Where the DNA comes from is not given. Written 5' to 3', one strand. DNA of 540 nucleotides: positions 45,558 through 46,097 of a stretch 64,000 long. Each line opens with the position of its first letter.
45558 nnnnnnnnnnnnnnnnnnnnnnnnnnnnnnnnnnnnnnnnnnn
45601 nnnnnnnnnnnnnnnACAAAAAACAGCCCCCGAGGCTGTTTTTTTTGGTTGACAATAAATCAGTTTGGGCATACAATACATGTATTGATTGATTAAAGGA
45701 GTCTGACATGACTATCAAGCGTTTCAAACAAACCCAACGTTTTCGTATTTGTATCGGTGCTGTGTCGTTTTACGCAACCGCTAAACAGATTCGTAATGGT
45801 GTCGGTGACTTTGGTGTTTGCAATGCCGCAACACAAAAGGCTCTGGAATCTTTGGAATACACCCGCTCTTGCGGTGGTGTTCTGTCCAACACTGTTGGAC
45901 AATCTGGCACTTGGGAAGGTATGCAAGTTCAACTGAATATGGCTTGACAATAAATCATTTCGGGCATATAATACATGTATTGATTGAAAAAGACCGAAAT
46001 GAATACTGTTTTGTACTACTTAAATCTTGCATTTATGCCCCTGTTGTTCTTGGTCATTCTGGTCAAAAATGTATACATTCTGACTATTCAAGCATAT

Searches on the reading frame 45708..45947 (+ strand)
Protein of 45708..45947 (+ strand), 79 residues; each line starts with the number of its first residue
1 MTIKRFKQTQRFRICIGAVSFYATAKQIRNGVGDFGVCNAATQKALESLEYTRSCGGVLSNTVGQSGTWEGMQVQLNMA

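Call 10: search_protein_families(library=pfam, proteins=[window:45708-45947:+], max_evalue=0.01)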
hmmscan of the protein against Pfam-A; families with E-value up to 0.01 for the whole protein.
window:45708-45947:+ (79 aa): 0 families

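Call 51: find_homologous_proteins(query=window:45708-45947:+, max_evalue=0.001)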
Query window:45708-45947:+ (79 aa): 513 proteins with E <= 0.001 among 513 candidates; the best 120 are listed.
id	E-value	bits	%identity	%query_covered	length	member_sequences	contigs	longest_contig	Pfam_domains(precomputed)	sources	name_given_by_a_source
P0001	7.8e-43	161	94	100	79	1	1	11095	-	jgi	jgi:hypothetical protein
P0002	7.9e-43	161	94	100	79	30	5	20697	-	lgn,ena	-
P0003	1.4e-42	160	92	100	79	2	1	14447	-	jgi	-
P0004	2.1e-40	154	91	100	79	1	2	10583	-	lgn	-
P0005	1.8e-38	147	86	100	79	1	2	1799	-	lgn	-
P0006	5.4e-38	146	84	100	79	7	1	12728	-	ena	-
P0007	8.5e-37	142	85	100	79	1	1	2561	-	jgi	jgi:hypothetical protein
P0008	1.3e-36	142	81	100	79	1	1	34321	-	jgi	-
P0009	1.8e-36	141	82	100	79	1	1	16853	-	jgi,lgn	-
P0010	2.0e-36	141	82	100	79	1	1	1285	-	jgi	-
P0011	3.3e-36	140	80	100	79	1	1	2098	-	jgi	jgi:hypothetical protein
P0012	1.4e-35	138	78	100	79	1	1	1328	-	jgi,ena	jgi:hypothetical protein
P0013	4.0e-35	137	80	100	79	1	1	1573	-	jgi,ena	jgi:hypothetical protein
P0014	1.3e-34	135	80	100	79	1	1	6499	-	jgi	-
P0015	1.4e-34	135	77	100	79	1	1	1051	-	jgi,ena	-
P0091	1.4e-28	116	73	100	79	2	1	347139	-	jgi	jgi:hypothetical protein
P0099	2.6e-28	115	70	97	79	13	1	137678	-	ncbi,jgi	jgi:hypothetical protein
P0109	5.0e-28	114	71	100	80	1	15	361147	-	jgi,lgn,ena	jgi:hypothetical protein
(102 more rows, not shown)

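Call 52: find_encoding_contigs(protein=P0002, flank=10000, max_places=4)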
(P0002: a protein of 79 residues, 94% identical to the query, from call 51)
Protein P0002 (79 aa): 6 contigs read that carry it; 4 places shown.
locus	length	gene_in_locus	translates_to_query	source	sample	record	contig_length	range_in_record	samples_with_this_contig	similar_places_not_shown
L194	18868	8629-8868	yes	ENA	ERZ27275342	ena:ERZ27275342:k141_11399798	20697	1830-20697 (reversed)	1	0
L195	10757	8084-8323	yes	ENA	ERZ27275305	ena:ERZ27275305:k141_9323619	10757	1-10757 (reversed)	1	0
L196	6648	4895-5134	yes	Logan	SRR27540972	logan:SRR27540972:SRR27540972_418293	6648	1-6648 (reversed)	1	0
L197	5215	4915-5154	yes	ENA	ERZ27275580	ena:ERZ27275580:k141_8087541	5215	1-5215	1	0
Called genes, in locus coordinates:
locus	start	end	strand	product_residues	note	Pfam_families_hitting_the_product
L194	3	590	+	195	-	?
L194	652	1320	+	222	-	-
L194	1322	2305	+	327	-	-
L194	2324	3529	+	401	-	PF06689:zf-C4_ClpX, PF00493:MCM (weak), PF01078:Mg_chelatase (faint), PF05496:RuvB_N (weak), PF00004:AAA, PF07724:AAA_2, PF07728:AAA_5 (faint), PF13401:AAA_22 (faint)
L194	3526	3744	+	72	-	PF01165:Ribosomal_S21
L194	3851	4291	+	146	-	PF00011:HSP20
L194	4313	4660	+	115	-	PF02617:ClpS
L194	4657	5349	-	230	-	-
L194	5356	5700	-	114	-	-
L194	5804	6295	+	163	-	PF10263:SprT-like (weak)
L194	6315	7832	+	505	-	-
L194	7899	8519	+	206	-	PF00574:CLP_protease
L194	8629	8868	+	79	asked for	-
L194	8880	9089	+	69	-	-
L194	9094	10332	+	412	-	-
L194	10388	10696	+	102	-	-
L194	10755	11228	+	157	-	-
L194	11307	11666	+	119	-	-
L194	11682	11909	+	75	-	-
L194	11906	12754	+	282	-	PF00149:Metallophos (weak), PF12850:Metallophos_2 (faint)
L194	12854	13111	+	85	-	PF14090:HTH_39 (weak)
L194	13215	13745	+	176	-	-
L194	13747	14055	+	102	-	-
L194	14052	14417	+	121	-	PF11750:DUF3307 (weak)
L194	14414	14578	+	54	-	-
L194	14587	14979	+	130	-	-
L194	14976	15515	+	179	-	-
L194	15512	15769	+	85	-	-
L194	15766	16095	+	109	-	PF12797:Fer4_2 (faint), PF13237:Fer4_10 (weak), PF14697:Fer4_21 (faint), PF12838:Fer4_7 (weak), PF13187:Fer4_9 (weak), PF00037:Fer4, PF13484:Fer4_16 (weak), PF11953:DUF3470, +3 more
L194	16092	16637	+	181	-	PF00383:dCMP_cyt_deam_1, PF14437:MafB19-deam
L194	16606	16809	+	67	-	-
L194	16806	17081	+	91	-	-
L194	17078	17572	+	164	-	-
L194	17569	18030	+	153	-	PF04377:ATE_C (weak)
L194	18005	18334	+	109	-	PF20319:DUF6614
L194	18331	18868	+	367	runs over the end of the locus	-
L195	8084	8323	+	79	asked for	-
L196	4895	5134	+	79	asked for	-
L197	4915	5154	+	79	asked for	-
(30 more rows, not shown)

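Call 57: find_encoding_contigs(protein=P0109, flank=2500, max_places=6)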
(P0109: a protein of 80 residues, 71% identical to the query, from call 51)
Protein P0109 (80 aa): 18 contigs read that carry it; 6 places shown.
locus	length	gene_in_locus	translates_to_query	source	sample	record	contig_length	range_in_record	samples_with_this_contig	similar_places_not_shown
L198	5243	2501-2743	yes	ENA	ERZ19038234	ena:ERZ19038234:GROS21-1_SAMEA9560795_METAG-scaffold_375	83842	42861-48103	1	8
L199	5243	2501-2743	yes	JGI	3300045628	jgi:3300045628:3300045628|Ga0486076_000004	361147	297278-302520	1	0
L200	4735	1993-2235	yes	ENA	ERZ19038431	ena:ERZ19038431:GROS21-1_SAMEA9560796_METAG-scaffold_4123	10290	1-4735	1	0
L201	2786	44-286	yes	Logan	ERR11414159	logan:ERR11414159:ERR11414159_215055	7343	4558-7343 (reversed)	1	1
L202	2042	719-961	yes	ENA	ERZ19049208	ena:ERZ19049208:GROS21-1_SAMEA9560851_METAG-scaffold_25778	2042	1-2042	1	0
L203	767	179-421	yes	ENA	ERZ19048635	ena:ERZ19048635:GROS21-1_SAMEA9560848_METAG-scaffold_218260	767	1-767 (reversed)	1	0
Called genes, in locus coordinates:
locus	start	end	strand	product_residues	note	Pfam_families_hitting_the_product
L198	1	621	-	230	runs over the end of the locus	-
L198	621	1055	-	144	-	-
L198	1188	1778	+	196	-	PF00574:CLP_protease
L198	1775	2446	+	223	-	-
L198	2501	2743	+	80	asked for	-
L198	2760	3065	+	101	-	-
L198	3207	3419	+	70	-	-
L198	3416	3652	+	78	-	-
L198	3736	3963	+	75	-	-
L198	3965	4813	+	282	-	PF00149:Metallophos, PF12850:Metallophos_2 (faint)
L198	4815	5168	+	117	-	PF14090:HTH_39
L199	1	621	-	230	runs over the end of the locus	-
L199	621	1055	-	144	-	-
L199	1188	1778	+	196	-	PF00574:CLP_protease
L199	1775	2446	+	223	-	-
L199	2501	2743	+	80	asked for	-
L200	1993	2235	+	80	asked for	-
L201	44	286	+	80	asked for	-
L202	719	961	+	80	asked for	-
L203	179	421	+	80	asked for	-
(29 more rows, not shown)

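Call 58: find_encoding_contigs(protein=P0091, flank=2500, max_places=3)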
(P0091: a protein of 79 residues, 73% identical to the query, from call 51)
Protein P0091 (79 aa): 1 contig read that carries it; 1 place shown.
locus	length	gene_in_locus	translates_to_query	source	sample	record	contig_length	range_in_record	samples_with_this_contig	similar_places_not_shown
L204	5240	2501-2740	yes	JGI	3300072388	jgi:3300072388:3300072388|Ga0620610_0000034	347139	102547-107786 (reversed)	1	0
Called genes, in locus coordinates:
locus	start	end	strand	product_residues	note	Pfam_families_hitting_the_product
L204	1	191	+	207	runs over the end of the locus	PF00574:CLP_protease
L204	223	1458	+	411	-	PF04055:Radical_SAM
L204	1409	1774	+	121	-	-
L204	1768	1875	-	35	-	-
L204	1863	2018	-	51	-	-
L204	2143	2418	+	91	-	-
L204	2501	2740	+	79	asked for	-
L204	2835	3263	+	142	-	-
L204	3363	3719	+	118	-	-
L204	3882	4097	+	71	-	-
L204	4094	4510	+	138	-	-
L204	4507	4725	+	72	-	-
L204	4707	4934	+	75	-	-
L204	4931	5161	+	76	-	-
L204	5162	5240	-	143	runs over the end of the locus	PF05292:MCD (weak)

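Call 59: find_encoding_contigs(protein=P0099, flank=2500, max_places=3)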
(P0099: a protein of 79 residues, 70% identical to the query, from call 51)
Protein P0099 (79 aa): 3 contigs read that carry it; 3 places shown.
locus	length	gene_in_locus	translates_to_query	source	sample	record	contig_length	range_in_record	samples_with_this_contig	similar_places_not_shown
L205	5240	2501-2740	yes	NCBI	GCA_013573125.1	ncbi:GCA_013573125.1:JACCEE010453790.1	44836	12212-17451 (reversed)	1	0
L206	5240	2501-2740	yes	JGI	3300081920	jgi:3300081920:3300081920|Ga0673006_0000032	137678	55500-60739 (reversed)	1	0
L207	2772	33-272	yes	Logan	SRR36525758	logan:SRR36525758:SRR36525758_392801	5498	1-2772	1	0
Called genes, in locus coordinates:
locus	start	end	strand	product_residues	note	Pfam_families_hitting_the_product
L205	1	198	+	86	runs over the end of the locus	-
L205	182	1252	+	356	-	PF00154:RecA_N, PF06745:ATPase (faint), PF13481:AAA_25 (faint)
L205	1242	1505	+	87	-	-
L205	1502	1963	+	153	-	-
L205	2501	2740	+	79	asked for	-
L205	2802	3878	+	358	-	PF13191:AAA_16 (faint)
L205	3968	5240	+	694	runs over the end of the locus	PF00082:Peptidase_S8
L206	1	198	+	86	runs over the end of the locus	-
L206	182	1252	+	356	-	PF00154:RecA_N, PF06745:ATPase (weak), PF13481:AAA_25 (weak)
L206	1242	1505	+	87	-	-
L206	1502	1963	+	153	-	-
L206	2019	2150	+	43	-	-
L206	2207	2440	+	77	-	-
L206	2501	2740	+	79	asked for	-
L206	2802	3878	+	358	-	PF13191:AAA_16 (faint)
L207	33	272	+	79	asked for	-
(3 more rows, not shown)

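Call 61: predict_structure(alignment_id=A3)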
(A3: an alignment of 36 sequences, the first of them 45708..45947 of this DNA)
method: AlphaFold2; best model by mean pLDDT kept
length: 79 residues; sequences in the alignment: 36
mean_pLDDT: 83.8   pTM: 0.72
mean pLDDT of the five models: 83.8, 77.1, 74.3, 74.0, 65.6
residues with pLDDT >= 90: 14; 70-90: 57; 50-70: 8; < 50: 0
segments of 3 or more residues with pLDDT < 50: none
pLDDT, mean of each block of 10 residues (from residue 1): 84 87 90 77 89 75 82 87
secondary structure, 60 per line:
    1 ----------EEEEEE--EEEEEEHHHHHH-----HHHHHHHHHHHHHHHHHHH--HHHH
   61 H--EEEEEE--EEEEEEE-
elements in order: E11-16 E19-24 H25-30 H36-54 H57-61 E64-69 E72-78

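Call 63: fold_search(model_id=the predicted structure, library=pdb)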
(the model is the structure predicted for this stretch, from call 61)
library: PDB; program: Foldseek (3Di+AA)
matches with E <= 10: 60; with E <= 0.001: 0
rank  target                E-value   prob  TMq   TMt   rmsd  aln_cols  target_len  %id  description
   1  9d9x_Ha               1.6e+00  0.04  0.19  0.06  12.1        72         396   10  Mycobacteriophage Bxb1 Capsid - Composite map and model (released 2024-09-25)
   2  8kee_A                1.6e+00  0.04  0.20  0.05  11.8        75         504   15  Cyanophage A-1(L) sheath-tube (released 2024-04-10)
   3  7lap_B                1.6e+00  0.02  0.19  0.07  16.6        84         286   13  Crystal structure of aminoglycoside acetyltransferase AAC(3)-Xa (released 2021-02-03)
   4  5y3a_I                1.7e+00  0.05  0.27  0.24  11.6        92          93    6  Crystal structure of Ragulator complex (p18 49-161) (released 2017-12-27)
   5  9cc7_I                3.0e+00  0.03  0.23  0.06  11.8        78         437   10  Bacteriophage PhiTE extended connector complex (released 2025-04-16)
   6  7fao_A                3.0e+00  0.03  0.22  0.19  13.6        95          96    7  Top7 surface mutant K42A Q43A K46A K57S K58S, and I68R (released 2022-05-18)
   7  5e5m_A                3.4e+00  0.03  0.19  0.15  12.5        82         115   10  Crystal structure of mouse CTLA-4 in complex with nanobody (released 2016-10-12)
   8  8giu_1                3.7e+00  0.01  0.19  0.08  12.9        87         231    6  Mycobacterium phage Patience (released 2023-05-24)
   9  9xqd_f                3.9e+00  0.06  0.21  0.05   2.9        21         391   19  The structure of outer peripheral region in the phage phiKZ baseplate complex (released 2026-02-11)
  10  4j39_A                3.9e+00  0.02  0.23  0.17  15.0        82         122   12  Crystal structure of p19 in complex with double-helical 19mer RNA p(CAG)3C(CUG)3 (released 2014-02-05)
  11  4nds_A                4.2e+00  0.10  0.38  0.33   7.1        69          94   13  Crystal structure of L. decastes alpha-galactosyl-binding lectin (released 2014-12-10)
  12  7pxd_A                4.2e+00  0.03  0.21  0.04  12.2        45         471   13  Substrate-engaged mycobacterial Proteasome-associated ATPase in complex with open-gate 20S CP - composite map (state B (released 2022-01-19)
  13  4kq0_A                4.4e+00  0.01  0.19  0.16  15.2        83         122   12  Crystal structure of double-helical CGG-repetitive RNA 19mer complexed with RSS p19 (released 2014-05-14)
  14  9xph_G                4.7e+00  0.03  0.22  0.06  10.8        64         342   11  The structure of baseplate central region of phage phikz (released 2026-02-11)
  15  3aj2_C                5.1e+00  0.11  0.34  0.20   4.1        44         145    9  The structure of AxCeSD octamer (C-terminal HIS-tag) from Acetobacter xylinum (released 2010-10-06)
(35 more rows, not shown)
